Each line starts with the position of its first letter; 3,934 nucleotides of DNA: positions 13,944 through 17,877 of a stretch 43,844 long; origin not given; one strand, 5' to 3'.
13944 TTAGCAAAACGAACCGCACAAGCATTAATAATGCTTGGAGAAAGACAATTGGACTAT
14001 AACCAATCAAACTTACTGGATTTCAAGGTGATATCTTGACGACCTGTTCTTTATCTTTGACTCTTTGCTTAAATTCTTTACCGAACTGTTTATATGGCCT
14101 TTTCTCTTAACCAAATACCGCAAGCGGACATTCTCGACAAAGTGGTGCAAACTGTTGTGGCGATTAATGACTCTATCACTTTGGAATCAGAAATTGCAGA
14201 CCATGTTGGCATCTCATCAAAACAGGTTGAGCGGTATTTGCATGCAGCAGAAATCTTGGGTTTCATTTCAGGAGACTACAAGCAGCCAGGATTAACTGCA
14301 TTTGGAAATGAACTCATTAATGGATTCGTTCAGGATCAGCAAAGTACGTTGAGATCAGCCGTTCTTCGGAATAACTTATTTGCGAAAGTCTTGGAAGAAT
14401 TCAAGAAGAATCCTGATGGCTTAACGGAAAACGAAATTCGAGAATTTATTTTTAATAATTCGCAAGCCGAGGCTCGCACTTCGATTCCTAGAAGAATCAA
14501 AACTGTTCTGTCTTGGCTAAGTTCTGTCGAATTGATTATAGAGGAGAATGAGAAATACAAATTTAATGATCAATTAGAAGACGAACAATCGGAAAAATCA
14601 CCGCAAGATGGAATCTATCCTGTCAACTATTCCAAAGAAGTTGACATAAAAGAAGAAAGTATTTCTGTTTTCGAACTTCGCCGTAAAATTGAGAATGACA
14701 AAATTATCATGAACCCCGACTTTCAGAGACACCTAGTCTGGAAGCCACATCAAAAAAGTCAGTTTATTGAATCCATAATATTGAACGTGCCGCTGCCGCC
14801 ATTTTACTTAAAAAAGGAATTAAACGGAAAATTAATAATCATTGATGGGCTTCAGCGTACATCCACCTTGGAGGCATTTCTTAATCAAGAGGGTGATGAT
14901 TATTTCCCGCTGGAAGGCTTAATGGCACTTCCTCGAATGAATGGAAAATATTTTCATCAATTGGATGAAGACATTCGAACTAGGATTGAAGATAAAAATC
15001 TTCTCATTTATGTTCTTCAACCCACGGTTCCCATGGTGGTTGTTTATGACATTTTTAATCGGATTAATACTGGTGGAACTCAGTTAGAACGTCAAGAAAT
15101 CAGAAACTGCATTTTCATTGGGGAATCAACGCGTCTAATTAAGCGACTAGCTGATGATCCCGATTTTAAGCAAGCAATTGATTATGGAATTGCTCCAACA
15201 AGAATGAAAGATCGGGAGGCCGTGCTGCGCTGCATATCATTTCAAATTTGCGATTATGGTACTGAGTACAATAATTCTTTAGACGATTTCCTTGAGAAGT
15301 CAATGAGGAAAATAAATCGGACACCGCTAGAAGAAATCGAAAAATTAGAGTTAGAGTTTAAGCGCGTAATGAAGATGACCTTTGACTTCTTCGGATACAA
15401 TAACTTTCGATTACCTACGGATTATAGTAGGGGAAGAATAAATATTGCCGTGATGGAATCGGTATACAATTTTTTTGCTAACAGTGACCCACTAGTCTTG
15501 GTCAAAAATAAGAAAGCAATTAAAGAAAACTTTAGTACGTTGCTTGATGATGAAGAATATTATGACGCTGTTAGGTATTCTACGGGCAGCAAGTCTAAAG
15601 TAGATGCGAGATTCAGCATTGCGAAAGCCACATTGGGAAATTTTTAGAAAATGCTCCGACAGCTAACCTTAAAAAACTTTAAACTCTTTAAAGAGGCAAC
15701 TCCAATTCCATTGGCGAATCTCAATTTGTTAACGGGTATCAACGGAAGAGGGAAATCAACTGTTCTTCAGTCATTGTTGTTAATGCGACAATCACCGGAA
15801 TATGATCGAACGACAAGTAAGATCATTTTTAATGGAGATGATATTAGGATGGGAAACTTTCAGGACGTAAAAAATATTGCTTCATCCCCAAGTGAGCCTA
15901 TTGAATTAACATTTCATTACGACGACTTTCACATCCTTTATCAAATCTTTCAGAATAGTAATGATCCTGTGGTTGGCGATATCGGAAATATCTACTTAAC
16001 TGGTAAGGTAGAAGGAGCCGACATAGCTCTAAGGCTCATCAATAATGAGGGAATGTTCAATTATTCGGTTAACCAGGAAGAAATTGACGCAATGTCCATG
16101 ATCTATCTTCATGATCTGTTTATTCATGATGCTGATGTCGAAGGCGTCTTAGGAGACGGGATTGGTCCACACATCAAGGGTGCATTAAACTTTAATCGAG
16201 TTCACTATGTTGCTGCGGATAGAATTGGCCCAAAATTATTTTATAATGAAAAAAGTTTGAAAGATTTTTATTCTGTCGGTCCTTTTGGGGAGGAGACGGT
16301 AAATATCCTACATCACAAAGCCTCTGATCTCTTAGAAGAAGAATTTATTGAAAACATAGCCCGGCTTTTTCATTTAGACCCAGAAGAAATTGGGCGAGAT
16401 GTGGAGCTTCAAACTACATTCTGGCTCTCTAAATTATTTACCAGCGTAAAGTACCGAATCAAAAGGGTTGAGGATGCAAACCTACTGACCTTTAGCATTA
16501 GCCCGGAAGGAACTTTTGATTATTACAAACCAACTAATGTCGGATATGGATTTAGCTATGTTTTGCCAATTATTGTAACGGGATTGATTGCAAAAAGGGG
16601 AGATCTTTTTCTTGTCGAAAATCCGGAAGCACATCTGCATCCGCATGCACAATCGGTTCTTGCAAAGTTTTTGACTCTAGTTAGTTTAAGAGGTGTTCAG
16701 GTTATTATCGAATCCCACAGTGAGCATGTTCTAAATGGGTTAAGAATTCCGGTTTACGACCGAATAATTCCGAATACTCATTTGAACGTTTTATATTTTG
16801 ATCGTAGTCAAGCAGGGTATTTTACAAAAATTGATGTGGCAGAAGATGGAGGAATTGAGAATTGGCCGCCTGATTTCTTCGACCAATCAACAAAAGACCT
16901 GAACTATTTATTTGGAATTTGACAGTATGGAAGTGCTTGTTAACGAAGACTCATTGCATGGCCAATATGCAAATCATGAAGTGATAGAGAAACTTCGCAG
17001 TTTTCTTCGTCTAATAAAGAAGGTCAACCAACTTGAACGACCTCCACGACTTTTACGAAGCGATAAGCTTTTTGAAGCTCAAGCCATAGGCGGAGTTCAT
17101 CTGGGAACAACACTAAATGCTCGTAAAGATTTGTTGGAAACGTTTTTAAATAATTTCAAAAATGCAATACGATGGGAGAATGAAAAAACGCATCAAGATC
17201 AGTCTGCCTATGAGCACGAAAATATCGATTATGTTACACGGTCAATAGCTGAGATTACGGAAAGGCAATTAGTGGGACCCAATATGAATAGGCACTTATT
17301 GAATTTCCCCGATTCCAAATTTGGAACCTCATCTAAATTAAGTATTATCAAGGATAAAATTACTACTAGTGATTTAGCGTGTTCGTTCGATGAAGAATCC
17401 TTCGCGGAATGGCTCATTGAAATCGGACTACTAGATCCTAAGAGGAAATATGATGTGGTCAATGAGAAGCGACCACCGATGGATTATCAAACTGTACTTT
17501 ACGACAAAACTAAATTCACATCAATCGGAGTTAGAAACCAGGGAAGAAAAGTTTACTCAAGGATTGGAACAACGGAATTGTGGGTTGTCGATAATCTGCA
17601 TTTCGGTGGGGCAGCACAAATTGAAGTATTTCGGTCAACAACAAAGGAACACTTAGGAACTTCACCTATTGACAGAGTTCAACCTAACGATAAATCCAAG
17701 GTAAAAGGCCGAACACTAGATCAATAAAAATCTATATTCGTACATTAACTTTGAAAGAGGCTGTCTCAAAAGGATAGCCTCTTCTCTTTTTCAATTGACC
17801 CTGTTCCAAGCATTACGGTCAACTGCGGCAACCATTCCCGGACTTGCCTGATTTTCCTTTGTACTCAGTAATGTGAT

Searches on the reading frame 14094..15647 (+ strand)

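Call 69: search_protein_families(library=pfam, proteins=[window:14094-15647:+], max_evalue=0.001)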
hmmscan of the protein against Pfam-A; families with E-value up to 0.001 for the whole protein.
window:14094-15647:+ (517 aa): 5 families
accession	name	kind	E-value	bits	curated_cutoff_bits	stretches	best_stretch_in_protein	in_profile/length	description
PF03235.19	GmrSD_N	-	3.1e-26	93.2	33.2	1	199-341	8-198/199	GmrSD restriction endonuclease, N-terminal domain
PF23871.1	DUF7226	-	1.3e-11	45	27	1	18-143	3-135/142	Domain of unknown function (DUF7226)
PF09821.14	AAA_assoc_C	-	4.2e-06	27.8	27.6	1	33-147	2-115/119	C-terminal AAA-associated domain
PF16007.11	DUF4777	-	0.00015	22.3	34.4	0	15-59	7-58/66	Domain of unknown function (DUF4777)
PF24409.1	wHTH-PRTase_assc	-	0.00024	21.5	27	1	22-79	5-58/83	wHTH-PRTase associated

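Call 99: search_protein_families(library=padloc, proteins=[window:14094-15647:+], max_evalue=0.001)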
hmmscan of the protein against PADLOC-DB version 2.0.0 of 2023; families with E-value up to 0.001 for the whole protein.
window:14094-15647:+ (517 aa): 6 families
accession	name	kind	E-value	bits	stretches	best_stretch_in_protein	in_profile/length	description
PDLC03877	NsnA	-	1.2e-112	374.9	1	154-512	17-377/385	-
PDLC04027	PD-T4-2_A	-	4.8e-46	155.5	1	160-513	9-360/363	-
PDLC03418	REase_II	-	1.8e-12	45.1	1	201-351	29-168/372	Type II restriction enzyme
PDLC04151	HEC-05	-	2.8e-07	27.6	0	186-235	22-70/600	-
PDLC03513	REase_II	-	1.6e-06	25.9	1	8-149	276-424/426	Type II restriction enzyme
PDLC04150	HEC-05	-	3.2e-05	21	0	188-234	6-51/583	-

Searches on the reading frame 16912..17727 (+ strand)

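Call 69: search_protein_families(library=pfam, proteins=[window:16912-17727:+], max_evalue=0.001)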
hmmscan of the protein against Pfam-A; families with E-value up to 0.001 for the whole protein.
window:16912-17727:+ (271 aa): 0 families

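Call 99: search_protein_families(library=padloc, proteins=[window:16912-17727:+], max_evalue=0.001)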
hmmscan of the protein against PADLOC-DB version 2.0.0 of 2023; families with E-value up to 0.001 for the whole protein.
window:16912-17727:+ (271 aa): 7 families
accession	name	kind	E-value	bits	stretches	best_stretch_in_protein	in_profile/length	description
PDLC03889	NsnC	-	2.5e-66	222.1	1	6-270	1-267/269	-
PDLC03891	NsnC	-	1.3e-12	45.8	1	6-176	1-169/284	-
PDLC03909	NsnC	-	1.2e-10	39.5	1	5-186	4-178/274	-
PDLC03900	NsnC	-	1.4e-10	39.2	1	83-265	86-262/272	-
PDLC03896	NsnC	-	4.5e-09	34.3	1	6-145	1-139/319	-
PDLC03886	NsnC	-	0.00038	17.9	1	6-169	1-161/293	-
PDLC03879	NsnC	-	0.00062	17.5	1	6-117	3-118/305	-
